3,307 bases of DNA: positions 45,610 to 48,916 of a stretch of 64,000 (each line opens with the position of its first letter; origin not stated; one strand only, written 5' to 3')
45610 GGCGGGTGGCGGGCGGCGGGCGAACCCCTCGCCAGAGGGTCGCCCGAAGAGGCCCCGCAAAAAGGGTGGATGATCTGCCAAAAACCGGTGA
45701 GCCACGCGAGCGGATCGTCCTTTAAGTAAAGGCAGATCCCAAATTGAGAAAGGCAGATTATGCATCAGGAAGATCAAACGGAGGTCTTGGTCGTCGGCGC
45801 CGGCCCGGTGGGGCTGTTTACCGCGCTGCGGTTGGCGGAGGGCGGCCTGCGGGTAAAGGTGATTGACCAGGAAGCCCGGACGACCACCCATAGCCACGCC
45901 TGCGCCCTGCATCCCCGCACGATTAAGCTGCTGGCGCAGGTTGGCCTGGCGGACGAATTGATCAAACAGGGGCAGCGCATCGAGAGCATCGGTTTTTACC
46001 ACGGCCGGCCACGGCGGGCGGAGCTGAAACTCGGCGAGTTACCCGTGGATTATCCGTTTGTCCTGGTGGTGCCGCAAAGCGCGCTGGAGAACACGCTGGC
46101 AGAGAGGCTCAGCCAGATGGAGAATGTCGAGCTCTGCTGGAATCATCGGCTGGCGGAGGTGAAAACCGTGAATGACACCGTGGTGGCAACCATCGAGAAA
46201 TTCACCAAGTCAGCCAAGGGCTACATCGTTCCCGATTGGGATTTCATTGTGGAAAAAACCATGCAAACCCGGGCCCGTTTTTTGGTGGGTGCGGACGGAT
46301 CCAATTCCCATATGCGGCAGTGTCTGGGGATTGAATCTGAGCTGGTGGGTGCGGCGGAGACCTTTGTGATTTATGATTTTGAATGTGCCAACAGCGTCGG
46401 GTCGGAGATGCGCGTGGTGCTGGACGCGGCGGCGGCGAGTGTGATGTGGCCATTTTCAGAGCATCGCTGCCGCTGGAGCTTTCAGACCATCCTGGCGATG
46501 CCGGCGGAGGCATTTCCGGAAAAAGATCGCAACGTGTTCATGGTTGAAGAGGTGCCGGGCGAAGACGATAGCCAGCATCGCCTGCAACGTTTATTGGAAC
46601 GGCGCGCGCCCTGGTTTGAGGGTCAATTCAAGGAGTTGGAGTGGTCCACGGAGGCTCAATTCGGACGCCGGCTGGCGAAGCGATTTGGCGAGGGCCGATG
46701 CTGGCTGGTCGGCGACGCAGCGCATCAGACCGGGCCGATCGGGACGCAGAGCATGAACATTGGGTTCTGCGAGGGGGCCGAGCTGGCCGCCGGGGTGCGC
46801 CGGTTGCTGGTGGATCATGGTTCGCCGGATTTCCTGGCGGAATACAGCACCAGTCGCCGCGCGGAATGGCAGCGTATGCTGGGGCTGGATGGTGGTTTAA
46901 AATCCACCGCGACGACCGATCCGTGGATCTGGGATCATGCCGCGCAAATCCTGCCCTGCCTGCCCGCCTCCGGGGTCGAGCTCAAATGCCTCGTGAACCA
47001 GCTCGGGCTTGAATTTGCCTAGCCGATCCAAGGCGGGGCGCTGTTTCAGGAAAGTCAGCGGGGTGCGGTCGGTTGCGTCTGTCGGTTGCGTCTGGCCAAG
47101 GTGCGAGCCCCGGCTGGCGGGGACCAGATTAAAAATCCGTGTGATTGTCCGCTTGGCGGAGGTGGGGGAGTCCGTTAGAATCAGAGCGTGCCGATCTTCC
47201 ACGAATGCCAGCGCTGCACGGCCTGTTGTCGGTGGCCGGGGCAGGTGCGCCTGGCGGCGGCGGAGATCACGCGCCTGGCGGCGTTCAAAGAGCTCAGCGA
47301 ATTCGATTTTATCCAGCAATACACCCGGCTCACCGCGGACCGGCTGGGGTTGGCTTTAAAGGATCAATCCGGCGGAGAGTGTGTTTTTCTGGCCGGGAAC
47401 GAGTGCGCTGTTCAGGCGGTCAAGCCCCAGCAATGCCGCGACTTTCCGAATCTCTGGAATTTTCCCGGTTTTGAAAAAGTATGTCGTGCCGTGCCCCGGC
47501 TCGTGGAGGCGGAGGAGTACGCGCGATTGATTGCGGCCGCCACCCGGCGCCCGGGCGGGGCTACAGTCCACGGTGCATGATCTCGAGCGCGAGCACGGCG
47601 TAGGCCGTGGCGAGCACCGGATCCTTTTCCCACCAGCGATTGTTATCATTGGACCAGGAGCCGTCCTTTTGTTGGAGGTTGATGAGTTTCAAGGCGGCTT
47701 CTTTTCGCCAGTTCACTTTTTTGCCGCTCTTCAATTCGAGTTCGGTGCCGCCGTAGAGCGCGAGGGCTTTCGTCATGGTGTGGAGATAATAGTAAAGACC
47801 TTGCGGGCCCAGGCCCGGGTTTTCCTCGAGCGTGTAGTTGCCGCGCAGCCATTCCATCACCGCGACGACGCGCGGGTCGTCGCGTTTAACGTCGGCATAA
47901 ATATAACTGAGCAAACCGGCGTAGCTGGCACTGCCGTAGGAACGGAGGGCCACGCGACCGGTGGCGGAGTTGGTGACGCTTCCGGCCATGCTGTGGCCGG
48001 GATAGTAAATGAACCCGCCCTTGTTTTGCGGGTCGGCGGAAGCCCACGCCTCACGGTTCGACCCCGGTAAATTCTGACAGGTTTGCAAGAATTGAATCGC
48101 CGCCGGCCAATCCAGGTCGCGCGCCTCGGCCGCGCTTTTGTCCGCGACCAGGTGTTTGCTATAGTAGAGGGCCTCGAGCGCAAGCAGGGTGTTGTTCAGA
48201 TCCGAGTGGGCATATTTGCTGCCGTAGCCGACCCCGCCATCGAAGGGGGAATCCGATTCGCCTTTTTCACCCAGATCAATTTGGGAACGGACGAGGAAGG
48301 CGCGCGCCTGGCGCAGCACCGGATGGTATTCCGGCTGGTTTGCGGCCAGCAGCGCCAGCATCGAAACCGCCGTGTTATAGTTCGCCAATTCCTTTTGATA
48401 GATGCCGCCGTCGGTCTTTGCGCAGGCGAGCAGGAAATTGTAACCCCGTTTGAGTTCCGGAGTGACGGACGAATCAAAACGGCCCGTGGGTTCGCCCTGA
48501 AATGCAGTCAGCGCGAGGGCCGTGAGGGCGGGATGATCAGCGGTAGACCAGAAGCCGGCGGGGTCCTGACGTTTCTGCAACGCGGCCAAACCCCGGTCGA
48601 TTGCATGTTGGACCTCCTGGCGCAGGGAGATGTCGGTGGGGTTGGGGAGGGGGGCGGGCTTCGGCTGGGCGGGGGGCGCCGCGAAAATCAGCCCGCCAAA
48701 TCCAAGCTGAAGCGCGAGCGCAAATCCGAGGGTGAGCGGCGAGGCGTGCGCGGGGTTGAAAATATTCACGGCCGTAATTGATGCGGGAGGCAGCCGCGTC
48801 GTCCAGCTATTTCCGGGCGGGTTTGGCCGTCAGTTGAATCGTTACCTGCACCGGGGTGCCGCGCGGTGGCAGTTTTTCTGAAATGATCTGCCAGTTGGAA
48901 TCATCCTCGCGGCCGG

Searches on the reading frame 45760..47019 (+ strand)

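Call 72: search_protein_families(library=pfam, proteins=[window:45760-47019:+], max_evalue=0.00001)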
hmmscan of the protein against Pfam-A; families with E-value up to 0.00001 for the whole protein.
window:45760-47019:+ (420 aa): 3 families
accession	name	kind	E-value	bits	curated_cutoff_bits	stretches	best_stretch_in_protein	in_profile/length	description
PF01494.25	FAD_binding_3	-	3.4e-46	158.5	22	1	7-373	2-345/349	FAD binding domain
PF01266.30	DAO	-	3e-07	30.7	27.9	1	9-54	2-50/353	FAD dependent oxidoreductase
PF00890.30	FAD_binding_2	-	4.1e-06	26.7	20.4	0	9-48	2-41/414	FAD binding domain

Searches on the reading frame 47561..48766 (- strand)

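Call 73: search_protein_families(library=pfam, proteins=[window:47561-48766:-], max_evalue=0.00001)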
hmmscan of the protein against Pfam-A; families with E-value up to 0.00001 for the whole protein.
window:47561-48766:- (401 aa): 1 family
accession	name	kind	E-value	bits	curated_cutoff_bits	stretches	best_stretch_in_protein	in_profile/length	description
PF13243.12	SQHop_cyclase_C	-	2.7e-07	30.4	26.1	0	100-244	156-291/319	Squalene-hopene cyclase C-terminal domain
